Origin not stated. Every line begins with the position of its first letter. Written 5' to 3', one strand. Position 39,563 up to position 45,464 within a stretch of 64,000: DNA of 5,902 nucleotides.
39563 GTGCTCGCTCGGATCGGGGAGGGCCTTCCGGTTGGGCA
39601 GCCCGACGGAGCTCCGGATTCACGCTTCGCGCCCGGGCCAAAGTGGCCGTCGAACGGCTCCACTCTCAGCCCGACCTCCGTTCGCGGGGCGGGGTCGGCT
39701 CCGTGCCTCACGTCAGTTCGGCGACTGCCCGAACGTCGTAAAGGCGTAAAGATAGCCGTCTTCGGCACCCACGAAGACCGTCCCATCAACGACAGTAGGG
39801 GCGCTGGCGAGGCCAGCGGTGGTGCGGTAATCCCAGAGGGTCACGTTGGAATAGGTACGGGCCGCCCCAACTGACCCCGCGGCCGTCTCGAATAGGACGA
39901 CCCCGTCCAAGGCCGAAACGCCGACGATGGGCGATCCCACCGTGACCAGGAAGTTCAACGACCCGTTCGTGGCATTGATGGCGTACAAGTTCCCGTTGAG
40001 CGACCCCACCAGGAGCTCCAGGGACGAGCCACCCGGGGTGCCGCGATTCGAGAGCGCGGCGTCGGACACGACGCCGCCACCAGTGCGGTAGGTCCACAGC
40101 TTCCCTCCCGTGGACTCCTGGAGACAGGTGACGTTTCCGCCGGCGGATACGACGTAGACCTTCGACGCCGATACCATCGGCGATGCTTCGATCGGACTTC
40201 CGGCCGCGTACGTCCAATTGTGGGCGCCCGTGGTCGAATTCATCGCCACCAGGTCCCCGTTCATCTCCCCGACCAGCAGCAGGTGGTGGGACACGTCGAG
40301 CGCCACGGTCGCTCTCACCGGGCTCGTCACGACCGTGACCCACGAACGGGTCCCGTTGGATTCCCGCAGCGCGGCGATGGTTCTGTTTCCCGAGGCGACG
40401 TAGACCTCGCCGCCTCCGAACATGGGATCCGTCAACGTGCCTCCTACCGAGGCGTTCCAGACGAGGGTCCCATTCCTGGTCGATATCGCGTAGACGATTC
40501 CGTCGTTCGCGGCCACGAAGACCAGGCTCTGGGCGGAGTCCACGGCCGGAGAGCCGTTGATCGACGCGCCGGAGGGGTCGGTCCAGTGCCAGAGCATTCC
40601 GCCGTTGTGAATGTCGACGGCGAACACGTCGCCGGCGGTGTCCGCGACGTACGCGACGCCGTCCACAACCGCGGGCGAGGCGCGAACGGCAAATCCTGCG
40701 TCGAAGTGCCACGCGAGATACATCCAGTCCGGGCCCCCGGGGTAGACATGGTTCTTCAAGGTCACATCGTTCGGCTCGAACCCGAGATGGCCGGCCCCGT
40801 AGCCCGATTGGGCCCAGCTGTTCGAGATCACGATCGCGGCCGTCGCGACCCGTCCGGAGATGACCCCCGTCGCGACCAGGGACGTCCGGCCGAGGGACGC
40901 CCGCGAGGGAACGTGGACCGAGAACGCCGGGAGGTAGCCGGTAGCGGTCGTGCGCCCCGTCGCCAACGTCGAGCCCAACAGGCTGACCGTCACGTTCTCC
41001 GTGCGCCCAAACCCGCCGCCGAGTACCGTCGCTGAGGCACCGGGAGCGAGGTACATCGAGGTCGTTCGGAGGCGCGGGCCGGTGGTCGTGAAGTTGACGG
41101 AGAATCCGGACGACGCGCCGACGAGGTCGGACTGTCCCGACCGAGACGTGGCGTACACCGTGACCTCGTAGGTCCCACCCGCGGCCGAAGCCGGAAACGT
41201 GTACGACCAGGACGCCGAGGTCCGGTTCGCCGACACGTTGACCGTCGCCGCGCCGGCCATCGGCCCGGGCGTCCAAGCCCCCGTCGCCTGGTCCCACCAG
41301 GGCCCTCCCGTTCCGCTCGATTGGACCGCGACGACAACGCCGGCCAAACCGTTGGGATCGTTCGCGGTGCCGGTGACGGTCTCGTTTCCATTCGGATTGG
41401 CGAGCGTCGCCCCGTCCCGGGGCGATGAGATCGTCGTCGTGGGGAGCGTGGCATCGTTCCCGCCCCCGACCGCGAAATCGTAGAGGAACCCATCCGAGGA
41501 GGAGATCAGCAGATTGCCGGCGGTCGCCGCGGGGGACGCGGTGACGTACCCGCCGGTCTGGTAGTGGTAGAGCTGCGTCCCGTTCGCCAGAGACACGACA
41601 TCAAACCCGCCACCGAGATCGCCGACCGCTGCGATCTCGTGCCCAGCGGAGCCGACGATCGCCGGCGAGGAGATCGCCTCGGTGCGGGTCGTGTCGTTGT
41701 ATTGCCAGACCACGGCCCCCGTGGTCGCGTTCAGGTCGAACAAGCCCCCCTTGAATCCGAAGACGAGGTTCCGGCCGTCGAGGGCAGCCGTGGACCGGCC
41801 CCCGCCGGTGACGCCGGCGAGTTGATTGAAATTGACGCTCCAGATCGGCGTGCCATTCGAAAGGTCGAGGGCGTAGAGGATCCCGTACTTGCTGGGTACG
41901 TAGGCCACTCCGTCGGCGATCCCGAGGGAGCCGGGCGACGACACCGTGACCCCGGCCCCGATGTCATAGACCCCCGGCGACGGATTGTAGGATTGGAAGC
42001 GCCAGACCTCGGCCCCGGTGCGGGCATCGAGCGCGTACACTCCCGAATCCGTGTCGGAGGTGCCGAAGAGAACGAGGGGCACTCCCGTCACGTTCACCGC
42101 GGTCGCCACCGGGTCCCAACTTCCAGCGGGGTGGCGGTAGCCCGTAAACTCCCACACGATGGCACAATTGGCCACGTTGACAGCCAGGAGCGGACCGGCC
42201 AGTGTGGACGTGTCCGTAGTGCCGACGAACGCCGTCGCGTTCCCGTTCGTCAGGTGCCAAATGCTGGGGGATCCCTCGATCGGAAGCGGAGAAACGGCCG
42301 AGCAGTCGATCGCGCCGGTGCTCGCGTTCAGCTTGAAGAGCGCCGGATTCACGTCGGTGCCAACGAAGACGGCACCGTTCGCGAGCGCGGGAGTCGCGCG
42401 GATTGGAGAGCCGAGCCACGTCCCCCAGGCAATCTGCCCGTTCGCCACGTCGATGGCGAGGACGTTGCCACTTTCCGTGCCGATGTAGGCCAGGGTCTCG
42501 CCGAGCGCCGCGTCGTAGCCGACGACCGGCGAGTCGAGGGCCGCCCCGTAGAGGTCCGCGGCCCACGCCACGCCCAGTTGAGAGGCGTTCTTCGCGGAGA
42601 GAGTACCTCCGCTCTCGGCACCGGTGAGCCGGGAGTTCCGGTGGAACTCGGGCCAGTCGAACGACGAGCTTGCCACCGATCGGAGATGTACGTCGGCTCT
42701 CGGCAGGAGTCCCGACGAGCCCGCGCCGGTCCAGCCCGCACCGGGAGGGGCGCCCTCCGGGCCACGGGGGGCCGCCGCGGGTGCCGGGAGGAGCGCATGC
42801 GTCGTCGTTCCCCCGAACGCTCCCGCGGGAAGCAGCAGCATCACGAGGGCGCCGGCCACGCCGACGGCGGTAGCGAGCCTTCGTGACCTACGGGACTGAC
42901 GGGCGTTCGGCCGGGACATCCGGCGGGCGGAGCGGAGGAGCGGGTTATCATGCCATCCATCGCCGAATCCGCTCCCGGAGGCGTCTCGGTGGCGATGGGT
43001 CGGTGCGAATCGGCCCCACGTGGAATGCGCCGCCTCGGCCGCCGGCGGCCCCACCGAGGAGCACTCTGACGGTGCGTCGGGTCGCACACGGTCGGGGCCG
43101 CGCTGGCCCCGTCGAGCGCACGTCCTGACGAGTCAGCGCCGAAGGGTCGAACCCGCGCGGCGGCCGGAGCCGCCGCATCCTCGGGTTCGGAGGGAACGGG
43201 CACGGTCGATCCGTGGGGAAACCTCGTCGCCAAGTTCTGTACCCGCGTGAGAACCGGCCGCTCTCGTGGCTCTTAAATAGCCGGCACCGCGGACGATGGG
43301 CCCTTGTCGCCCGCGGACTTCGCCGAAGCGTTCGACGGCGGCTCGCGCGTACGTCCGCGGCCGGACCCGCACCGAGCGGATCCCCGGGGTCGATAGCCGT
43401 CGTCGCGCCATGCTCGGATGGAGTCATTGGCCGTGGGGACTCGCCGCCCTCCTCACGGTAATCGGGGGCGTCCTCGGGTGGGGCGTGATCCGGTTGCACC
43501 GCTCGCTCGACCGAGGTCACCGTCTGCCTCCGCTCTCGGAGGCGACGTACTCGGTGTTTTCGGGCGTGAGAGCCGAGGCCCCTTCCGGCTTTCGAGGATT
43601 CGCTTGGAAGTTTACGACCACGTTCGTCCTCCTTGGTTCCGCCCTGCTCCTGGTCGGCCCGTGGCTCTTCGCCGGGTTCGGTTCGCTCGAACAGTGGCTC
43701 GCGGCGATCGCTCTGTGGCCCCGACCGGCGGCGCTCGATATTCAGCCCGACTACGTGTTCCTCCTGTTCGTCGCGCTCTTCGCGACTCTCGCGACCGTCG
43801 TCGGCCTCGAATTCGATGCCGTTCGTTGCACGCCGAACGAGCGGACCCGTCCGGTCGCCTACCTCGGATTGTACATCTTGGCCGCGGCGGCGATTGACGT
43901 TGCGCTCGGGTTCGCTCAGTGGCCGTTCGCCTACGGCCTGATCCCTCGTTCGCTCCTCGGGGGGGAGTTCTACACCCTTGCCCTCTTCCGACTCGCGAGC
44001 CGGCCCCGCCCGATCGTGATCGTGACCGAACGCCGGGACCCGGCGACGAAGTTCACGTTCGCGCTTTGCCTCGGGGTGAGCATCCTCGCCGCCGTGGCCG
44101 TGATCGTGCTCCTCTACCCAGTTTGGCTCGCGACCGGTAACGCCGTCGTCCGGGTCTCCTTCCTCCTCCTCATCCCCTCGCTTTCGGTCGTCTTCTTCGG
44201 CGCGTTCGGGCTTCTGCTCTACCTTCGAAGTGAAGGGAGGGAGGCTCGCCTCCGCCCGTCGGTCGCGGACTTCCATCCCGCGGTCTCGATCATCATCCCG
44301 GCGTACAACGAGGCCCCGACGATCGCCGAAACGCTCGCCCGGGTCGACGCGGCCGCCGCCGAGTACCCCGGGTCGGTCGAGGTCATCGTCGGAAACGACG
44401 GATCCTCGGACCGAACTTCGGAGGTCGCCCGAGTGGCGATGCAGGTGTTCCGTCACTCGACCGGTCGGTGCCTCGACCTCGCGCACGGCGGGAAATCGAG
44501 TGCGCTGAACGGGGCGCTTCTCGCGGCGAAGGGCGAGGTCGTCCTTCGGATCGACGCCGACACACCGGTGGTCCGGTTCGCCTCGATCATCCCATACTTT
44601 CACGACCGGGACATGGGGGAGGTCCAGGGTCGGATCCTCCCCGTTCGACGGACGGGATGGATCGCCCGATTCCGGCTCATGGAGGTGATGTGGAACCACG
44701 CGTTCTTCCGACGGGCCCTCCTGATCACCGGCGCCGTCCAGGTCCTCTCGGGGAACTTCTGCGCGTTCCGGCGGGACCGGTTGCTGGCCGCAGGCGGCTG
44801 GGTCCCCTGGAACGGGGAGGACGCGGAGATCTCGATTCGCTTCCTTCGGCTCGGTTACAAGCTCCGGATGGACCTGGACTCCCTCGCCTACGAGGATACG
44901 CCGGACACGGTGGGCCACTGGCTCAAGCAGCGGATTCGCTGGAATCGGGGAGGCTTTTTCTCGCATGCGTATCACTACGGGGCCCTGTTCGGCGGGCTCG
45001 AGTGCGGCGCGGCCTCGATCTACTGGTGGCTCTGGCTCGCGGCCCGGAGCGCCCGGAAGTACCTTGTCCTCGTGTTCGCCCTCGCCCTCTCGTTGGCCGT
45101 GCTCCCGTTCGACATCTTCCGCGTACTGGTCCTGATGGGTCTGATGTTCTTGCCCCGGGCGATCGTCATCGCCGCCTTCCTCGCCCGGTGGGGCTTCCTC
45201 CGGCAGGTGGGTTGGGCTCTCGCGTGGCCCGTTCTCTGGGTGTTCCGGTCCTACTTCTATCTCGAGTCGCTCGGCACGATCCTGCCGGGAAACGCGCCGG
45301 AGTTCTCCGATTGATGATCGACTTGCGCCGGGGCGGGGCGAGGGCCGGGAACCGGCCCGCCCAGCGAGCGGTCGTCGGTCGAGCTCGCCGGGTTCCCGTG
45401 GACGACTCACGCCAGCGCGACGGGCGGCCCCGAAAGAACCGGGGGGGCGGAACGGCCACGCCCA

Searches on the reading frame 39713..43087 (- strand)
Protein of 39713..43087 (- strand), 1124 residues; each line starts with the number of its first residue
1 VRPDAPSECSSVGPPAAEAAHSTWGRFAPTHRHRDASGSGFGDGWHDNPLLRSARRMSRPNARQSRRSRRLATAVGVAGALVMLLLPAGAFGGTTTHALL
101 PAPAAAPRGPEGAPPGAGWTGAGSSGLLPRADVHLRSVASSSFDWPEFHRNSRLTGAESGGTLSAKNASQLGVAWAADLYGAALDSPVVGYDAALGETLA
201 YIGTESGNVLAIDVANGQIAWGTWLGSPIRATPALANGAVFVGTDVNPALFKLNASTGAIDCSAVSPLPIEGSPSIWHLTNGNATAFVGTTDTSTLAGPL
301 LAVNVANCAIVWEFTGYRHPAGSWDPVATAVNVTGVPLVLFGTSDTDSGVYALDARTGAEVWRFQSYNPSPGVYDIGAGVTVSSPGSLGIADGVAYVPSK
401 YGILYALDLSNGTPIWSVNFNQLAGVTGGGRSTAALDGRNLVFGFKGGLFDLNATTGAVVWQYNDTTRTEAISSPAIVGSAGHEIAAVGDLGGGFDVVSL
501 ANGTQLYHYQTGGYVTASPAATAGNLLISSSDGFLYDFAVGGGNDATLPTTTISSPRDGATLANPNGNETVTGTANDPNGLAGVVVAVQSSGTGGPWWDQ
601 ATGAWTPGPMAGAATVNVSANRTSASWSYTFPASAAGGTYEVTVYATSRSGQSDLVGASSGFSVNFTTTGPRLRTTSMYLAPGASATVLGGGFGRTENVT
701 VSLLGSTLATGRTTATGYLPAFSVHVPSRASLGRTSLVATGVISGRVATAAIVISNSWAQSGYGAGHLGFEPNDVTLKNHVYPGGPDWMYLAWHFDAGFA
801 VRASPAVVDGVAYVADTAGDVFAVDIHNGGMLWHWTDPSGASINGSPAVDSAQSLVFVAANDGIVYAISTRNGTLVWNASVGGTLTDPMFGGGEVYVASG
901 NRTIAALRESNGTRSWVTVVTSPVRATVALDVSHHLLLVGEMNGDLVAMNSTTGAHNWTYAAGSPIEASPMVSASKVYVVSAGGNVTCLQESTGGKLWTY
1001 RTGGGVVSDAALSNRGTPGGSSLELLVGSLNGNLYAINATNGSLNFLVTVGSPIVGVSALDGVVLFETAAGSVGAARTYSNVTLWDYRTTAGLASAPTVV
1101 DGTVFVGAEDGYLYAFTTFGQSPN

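Call 75: search_protein_families(library=pfam, proteins=[window:39713-43087:-], max_evalue=0.001)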
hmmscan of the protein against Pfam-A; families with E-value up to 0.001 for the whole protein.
window:39713-43087:- (1124 aa): 5 families
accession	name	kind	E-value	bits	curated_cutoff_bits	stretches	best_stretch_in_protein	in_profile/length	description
PF13570.13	Beta-prop_ACSF4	-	2.1e-68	231.6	133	4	801-1055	5-258/329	Beta-alanine-activating enzyme, beta-propeller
PF13360.13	PQQ_2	-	1.3e-54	185.8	27.6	4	347-558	2-202/233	Outer membrane protein assembly factor BamB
PF01011.28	PQQ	-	1.7e-17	63.8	26.7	1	349-420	269-340/595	Glucose/ethanol/alcohol dehydrogenase, beta-propeller domain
PF17957.7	Big_7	-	1.6e-06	29.1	24.1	1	549-644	1-70/70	Bacterial Ig domain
PF25293.1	Beta-prop_EMC1_N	-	1.2e-05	25.6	34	0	894-1005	33-150/219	EMC1 N-terminal beta-propeller domain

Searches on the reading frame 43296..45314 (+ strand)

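Call 99: search_protein_families(library=pfam, proteins=[window:43296-45314:+], max_evalue=0.0001)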
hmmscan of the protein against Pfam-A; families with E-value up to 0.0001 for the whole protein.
window:43296-45314:+ (672 aa): 4 families
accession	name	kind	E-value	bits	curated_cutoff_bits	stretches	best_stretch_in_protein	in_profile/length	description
PF13641.12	Glyco_tranf_2_3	-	3.1e-21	76.9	27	1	328-552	1-230/230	Glycosyltransferase like family 2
PF00535.33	Glycos_transf_2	-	2.2e-19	70.5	23.3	1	331-494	1-162/168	Glycosyl transferase family 2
PF13632.12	Glyco_trans_2_3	-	8.3e-17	62.1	27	1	416-614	2-187/198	Glycosyl transferase family group 2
PF13506.12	Glyco_transf_21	-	5.8e-05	23.1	21.7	1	398-551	16-174/174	Glycosyl transferase family 21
